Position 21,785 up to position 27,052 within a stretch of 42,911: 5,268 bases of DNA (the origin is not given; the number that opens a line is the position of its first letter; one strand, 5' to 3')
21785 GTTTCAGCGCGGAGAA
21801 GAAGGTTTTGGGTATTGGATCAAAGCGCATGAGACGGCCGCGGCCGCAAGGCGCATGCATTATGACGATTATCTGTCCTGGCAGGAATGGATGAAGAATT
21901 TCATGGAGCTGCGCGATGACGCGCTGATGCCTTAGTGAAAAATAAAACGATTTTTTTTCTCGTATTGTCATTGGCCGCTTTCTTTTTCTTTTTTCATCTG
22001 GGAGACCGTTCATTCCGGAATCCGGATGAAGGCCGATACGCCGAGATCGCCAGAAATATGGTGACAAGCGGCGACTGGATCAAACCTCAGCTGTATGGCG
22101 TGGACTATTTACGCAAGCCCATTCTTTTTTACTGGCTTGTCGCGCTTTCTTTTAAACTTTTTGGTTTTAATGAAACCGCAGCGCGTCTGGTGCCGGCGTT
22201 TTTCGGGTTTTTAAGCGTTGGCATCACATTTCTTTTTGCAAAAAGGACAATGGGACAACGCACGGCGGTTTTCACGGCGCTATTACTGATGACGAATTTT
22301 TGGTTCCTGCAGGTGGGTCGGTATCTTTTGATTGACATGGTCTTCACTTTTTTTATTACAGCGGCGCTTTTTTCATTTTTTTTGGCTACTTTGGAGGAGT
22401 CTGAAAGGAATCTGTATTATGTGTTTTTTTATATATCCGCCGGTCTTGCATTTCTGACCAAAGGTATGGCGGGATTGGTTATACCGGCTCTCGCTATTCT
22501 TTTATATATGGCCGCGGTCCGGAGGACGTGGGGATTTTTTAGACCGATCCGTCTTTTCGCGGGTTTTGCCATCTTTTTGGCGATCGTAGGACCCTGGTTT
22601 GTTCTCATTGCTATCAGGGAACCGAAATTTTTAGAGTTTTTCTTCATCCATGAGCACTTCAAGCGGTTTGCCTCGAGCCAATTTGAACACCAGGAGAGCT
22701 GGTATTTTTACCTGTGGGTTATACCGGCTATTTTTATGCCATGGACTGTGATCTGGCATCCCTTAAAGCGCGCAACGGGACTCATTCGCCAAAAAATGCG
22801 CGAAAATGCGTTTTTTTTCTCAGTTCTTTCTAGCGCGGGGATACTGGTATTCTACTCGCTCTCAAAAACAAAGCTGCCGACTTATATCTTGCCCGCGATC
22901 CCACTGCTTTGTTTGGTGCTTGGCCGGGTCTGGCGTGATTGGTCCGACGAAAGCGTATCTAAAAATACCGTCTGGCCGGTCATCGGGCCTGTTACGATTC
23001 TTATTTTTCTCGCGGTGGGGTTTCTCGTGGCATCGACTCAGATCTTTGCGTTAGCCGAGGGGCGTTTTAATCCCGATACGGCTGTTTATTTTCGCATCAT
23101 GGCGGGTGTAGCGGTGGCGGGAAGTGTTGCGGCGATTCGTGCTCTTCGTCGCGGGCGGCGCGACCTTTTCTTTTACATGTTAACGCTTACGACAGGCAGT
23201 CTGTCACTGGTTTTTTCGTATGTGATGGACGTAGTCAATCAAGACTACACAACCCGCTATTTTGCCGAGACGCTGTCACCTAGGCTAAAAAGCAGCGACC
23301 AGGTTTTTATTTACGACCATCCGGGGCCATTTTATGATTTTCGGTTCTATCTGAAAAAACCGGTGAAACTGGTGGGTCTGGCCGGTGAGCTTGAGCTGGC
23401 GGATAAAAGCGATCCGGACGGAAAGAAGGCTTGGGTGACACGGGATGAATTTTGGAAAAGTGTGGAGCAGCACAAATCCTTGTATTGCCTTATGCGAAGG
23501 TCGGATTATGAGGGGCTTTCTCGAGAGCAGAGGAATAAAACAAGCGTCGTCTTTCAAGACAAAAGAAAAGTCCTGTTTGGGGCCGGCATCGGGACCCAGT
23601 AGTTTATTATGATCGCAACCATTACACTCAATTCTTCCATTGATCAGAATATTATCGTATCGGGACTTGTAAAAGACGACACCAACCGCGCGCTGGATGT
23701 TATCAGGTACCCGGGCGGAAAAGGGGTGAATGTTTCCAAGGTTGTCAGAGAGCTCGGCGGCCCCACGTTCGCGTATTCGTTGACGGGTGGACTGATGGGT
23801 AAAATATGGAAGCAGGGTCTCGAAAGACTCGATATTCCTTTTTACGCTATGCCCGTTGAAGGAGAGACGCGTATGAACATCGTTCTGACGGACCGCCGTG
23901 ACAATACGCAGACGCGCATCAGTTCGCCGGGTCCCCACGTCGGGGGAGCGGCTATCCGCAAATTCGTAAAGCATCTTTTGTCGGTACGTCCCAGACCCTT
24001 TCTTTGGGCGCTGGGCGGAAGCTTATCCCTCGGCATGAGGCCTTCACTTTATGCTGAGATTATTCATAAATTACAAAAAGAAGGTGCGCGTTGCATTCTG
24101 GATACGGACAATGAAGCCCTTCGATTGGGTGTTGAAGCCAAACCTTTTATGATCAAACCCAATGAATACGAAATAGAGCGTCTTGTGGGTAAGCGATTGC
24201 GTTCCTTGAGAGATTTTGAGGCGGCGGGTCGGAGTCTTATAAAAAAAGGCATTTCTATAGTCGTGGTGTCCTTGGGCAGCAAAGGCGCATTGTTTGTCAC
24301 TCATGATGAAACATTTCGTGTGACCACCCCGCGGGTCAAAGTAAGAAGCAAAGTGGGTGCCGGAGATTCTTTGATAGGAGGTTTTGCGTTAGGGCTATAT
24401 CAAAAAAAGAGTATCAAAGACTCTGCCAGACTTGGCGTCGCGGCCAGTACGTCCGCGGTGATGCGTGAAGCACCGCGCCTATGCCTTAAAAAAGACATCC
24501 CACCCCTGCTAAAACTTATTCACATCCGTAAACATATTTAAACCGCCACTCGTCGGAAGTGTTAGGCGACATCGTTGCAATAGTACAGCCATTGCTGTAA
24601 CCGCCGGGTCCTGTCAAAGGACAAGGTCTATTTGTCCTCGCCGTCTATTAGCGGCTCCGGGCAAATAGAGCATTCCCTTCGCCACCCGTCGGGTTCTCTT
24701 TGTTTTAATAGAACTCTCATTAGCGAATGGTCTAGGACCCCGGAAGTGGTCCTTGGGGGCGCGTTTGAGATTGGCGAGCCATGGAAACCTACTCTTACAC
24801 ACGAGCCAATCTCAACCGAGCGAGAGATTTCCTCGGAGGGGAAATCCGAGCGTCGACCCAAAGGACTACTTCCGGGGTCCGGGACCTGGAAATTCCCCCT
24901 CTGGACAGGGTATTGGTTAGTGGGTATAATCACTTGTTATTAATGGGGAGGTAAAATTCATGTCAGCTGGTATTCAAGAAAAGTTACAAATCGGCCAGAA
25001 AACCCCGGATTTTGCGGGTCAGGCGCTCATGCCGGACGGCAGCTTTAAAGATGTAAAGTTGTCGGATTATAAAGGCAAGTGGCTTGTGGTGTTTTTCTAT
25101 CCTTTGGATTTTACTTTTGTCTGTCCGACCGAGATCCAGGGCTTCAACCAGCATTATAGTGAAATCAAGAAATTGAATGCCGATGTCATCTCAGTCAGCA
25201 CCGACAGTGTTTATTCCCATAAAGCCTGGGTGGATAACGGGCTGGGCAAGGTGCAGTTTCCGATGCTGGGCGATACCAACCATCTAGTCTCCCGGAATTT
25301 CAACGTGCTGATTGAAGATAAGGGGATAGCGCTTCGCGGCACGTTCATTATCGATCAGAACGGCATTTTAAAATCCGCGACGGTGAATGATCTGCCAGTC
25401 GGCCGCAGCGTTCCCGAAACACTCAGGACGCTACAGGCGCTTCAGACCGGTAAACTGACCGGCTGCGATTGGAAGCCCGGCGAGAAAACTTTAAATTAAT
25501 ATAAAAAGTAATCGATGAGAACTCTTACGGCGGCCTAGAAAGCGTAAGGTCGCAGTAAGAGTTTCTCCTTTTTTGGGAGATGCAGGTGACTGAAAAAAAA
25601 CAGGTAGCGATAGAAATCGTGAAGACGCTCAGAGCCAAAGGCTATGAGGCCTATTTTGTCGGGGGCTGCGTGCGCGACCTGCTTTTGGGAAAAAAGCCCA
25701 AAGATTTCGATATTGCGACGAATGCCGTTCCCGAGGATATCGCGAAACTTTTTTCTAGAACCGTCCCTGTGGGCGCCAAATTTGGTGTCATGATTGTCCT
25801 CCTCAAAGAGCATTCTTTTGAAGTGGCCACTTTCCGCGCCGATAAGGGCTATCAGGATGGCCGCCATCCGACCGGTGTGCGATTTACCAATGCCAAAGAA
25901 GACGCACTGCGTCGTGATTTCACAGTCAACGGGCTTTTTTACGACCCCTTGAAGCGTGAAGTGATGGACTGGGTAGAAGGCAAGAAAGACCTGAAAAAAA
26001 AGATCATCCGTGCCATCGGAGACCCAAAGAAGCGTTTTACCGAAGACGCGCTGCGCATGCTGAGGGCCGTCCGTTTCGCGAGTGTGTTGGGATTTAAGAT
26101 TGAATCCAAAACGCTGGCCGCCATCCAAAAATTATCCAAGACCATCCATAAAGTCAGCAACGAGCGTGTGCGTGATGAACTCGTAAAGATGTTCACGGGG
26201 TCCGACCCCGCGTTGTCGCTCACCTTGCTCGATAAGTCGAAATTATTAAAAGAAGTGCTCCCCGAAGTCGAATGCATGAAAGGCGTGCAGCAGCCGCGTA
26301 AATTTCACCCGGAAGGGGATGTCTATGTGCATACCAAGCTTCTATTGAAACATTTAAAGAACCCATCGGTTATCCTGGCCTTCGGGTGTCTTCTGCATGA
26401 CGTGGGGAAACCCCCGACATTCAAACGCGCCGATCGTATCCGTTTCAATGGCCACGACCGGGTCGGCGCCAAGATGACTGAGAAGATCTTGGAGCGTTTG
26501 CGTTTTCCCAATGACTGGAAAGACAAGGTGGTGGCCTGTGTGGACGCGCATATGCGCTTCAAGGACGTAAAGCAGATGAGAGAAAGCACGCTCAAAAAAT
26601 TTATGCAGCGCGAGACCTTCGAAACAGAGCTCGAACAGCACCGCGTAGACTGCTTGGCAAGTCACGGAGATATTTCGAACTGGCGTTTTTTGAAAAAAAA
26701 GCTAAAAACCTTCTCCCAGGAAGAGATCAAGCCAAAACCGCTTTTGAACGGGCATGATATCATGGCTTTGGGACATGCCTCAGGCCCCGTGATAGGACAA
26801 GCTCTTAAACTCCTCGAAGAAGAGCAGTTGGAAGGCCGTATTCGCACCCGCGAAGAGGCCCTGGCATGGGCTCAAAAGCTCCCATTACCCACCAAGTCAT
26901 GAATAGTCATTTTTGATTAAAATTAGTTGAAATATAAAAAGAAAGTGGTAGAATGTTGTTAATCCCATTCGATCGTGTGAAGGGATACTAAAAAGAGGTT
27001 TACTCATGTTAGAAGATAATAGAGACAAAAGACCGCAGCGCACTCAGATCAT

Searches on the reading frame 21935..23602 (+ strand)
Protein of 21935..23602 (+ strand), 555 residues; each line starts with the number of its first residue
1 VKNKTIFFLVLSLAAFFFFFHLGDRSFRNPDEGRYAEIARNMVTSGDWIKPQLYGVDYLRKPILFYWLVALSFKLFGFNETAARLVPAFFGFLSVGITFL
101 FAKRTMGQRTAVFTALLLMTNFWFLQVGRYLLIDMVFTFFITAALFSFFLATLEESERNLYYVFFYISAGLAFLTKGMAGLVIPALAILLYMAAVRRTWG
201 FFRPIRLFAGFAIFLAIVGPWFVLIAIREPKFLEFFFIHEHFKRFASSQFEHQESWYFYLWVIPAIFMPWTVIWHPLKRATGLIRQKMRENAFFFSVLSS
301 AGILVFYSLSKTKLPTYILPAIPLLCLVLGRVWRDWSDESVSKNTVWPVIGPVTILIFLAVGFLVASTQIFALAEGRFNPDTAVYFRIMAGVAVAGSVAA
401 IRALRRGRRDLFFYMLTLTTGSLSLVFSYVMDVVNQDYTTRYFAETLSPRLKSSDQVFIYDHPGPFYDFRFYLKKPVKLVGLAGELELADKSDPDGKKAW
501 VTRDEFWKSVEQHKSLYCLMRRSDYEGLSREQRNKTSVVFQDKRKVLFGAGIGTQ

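Call 31: search_protein_families(library=pfam, proteins=[window:21935-23602:+], max_evalue=0.00001)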
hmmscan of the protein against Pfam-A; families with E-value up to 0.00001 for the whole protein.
window:21935-23602:+ (555 aa): 3 families
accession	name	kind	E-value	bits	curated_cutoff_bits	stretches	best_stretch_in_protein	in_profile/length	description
PF02366.24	PMT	-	1.8e-23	83.8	22.7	1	34-236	34-245/245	Dolichyl-phosphate-mannose-protein mannosyltransferase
PF13231.12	PMT_2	-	7.2e-22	78.7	26.1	1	61-222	2-158/160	Dolichyl-phosphate-mannose-protein mannosyltransferase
PF18583.6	Arnt_C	-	2.7e-07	30.7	26.5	1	469-547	25-100/103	Aminoarabinose transferase C-terminal domain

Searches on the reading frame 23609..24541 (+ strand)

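Call 12: search_protein_families(library=pfam, proteins=[window:23609-24541:+])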
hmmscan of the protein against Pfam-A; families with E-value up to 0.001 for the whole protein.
window:23609-24541:+ (310 aa): 3 families
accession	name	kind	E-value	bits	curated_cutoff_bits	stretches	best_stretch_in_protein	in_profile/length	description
PF00294.29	PfkB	-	1.7e-43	149.5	25.8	1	11-294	12-300/302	pfkB family carbohydrate kinase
PF08543.17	Phos_pyr_kin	-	1.5e-07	31.5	27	1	157-284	98-232/246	Phosphomethylpyrimidine kinase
PF01256.23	Carb_kinase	-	0.00017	21.6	27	1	162-279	95-215/242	NAD(P)H-hydrate dehydratase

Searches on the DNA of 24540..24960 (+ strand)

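Call 64: search_rna_families(sources=[L003, L004], threshold=evalue, max_evalue=1)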
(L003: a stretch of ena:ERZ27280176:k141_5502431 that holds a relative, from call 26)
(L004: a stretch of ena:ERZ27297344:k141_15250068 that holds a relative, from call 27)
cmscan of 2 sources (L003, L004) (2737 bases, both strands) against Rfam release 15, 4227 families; matches with E-value up to 1: 5.
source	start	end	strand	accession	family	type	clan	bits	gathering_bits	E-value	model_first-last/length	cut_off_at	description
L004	453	542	+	RF01051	c-di-GMP-I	Cis-reg; riboswitch;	CL00126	65.5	35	6.2e-12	1-87/87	no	c-di-GMP-I riboswitch aptamer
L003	1316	1405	+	RF03879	mir-2831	Gene; miRNA;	-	34.4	90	0.00017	1-75/75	no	mir-2831 microRNA precursor family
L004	18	107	+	RF03879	mir-2831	Gene; miRNA;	-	34.4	90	0.00017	1-75/75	no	mir-2831 microRNA precursor family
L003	1316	1405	-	RF03879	mir-2831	Gene; miRNA;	-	33.4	90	0.00033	1-75/75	no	mir-2831 microRNA precursor family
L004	18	107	-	RF03879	mir-2831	Gene; miRNA;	-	33.4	90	0.00033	1-75/75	no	mir-2831 microRNA precursor family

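Call 65: search_rna_families(source=window, start=24540, end=24960, threshold=evalue, max_evalue=1)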
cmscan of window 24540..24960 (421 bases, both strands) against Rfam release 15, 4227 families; matches with E-value up to 1: 0.
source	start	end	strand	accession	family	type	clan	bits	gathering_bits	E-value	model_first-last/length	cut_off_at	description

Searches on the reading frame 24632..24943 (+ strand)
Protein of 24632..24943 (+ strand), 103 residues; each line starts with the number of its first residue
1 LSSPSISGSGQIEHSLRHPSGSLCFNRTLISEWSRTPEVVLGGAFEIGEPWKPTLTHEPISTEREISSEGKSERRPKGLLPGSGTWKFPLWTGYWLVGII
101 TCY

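Call 24: find_homologous_proteins(query=window:24632-24943:+, max_evalue=0.001)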
Query window:24632-24943:+ (103 aa): 3 proteins with E <= 0.001 among 6 candidates.
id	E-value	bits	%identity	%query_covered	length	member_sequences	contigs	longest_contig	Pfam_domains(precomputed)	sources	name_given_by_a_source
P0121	1.1e-29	121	78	76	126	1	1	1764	-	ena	-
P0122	7.5e-20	89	88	48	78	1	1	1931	-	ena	-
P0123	2.5e-19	87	88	48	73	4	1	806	-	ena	-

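Call 25: find_encoding_contigs(protein=P0121, flank=10000)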
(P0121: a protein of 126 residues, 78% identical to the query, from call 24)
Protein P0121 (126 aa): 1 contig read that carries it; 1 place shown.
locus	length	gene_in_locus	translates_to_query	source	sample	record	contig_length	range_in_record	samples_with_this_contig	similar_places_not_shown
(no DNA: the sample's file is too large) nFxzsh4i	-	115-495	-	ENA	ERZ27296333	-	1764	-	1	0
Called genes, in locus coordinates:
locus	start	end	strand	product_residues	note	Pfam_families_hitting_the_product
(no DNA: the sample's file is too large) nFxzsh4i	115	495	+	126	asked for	-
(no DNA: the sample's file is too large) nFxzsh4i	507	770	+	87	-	PF13411:MerR_1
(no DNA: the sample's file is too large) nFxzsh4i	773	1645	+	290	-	PF13191:AAA_16, PF01637:ATPase_2, PF13173:AAA_14 (faint), PF13401:AAA_22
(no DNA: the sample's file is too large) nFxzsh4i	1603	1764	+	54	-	?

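Call 26: find_encoding_contigs(protein=P0122, flank=10000)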
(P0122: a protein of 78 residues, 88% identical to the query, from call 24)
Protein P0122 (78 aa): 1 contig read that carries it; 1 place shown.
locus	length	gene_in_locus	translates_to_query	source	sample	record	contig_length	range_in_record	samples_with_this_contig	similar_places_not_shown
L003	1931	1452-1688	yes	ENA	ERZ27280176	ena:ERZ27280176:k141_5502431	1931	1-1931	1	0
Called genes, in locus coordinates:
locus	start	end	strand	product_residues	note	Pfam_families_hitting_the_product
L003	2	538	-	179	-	?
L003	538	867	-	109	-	PF01588:tRNA_bind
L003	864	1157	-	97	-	-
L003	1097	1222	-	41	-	-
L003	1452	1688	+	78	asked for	-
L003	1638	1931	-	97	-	?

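Call 27: find_encoding_contigs(protein=P0123, flank=10000)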
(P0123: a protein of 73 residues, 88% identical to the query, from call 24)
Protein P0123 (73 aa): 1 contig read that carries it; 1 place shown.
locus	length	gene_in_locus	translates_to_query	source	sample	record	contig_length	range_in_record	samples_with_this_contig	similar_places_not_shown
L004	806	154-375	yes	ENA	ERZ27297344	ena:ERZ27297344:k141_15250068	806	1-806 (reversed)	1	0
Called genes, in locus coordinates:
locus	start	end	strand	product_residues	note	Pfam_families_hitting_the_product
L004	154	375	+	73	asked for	-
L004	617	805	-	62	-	?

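Call 39: search_protein_representatives(protein=window:24632-24943:+)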
Query: 103 residues. Proteins with E-value up to 0.001 (for the whole library): 5; up to 1e-10: 3; up to 1e-30: 0. The best 5 are listed.
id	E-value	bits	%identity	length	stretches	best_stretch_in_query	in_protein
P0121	3.4e-30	120.6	93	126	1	26-86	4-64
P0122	2.4e-20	88.9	88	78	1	40-88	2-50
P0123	8.1e-20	87.1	88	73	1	40-88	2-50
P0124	3.6e-09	52.8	36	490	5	7-47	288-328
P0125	6.3e-07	45.6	31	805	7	18-50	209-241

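Call 50: list_cluster_members(proteins=[P0121, P0122, P0123])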
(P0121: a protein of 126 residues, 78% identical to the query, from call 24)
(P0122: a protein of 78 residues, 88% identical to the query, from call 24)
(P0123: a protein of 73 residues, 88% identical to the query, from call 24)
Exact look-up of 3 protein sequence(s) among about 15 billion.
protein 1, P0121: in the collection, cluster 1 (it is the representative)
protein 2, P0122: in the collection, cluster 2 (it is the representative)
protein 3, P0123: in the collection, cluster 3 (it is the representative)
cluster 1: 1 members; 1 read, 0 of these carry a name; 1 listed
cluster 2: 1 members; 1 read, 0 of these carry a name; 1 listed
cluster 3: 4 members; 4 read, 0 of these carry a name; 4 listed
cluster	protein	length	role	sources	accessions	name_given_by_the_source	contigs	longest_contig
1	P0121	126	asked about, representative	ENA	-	-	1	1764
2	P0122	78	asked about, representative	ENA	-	-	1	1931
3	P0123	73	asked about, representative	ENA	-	-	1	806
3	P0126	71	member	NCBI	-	-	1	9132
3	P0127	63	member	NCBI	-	-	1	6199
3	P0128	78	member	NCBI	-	-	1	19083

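Call 51: find_encoding_contigs(protein=P0128, flank=10000)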
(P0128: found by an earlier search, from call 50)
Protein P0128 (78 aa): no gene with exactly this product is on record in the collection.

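Call 52: find_encoding_contigs(protein=P0126, flank=10000)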
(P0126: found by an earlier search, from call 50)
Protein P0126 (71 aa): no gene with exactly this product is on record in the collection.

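Call 53: find_encoding_contigs(protein=P0127, flank=10000)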
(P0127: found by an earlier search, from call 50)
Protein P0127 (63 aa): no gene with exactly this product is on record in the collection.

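Call 76: search_protein_families(library=pfam, proteins=[P0121, window:24632-24943:+], max_evalue=0.1)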
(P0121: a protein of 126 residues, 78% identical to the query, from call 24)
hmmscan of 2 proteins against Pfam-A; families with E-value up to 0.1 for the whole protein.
P0121 (126 aa): 0 families

window:24632-24943:+ (103 aa): 0 families

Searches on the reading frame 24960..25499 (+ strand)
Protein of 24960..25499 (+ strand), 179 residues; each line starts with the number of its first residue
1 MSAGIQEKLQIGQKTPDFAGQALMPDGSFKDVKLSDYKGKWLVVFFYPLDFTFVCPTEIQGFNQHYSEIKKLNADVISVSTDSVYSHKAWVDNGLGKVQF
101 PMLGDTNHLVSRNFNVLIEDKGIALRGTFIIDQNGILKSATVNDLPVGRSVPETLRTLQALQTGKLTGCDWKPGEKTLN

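Call 12: search_protein_families(library=pfam, proteins=[window:24960-25499:+])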
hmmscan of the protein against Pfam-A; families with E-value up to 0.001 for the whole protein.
window:24960-25499:+ (179 aa): 2 families
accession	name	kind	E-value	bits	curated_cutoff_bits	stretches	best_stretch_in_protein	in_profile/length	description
PF00578.27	AhpC-TSA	-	1.2e-40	138.8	26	1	11-138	1-122/124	AhpC/TSA family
PF08534.16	Redoxin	-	7.8e-18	65.1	26.6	1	11-152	2-142/148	Redoxin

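Call 71: find_encoding_contigs(protein=window:24960-25499:+, flank=3000, max_places=10)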
Protein window:24960-25499:+ (179 aa): 2 contigs read that carry it; 1 place shown.
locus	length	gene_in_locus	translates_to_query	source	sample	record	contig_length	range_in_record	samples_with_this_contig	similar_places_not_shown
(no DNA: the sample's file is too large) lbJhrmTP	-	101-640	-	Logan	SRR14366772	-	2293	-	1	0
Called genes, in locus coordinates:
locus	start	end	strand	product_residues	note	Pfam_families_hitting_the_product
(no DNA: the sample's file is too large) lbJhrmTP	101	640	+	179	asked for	PF00578:AhpC-TSA, PF08534:Redoxin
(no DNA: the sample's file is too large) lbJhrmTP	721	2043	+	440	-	PF01743:PolyA_pol, PF12627:PolyA_pol_RNAbd, PF01966:HD, PF13735:tRNA_NucTran2_2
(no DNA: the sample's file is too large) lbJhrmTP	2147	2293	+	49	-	?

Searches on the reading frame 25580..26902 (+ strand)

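Call 12: search_protein_families(library=pfam, proteins=[window:25580-26902:+])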
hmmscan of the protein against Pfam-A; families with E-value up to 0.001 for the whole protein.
window:25580-26902:+ (440 aa): 4 families
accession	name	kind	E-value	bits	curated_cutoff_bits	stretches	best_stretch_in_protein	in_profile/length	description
PF01743.26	PolyA_pol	-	3.1e-41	141.1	23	1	24-144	1-126/126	Poly A polymerase head domain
PF12627.12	PolyA_pol_RNAbd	-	1.5e-19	70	22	1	171-231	1-61/64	Probable RNA and SrmB- binding site of polymerase A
PF01966.28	HD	-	1.2e-08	35.6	22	1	252-332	12-96/116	HD domain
PF13735.12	tRNA_NucTran2_2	-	1.8e-08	34.9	27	1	300-429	24-147/149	tRNA nucleotidyltransferase domain 2 putative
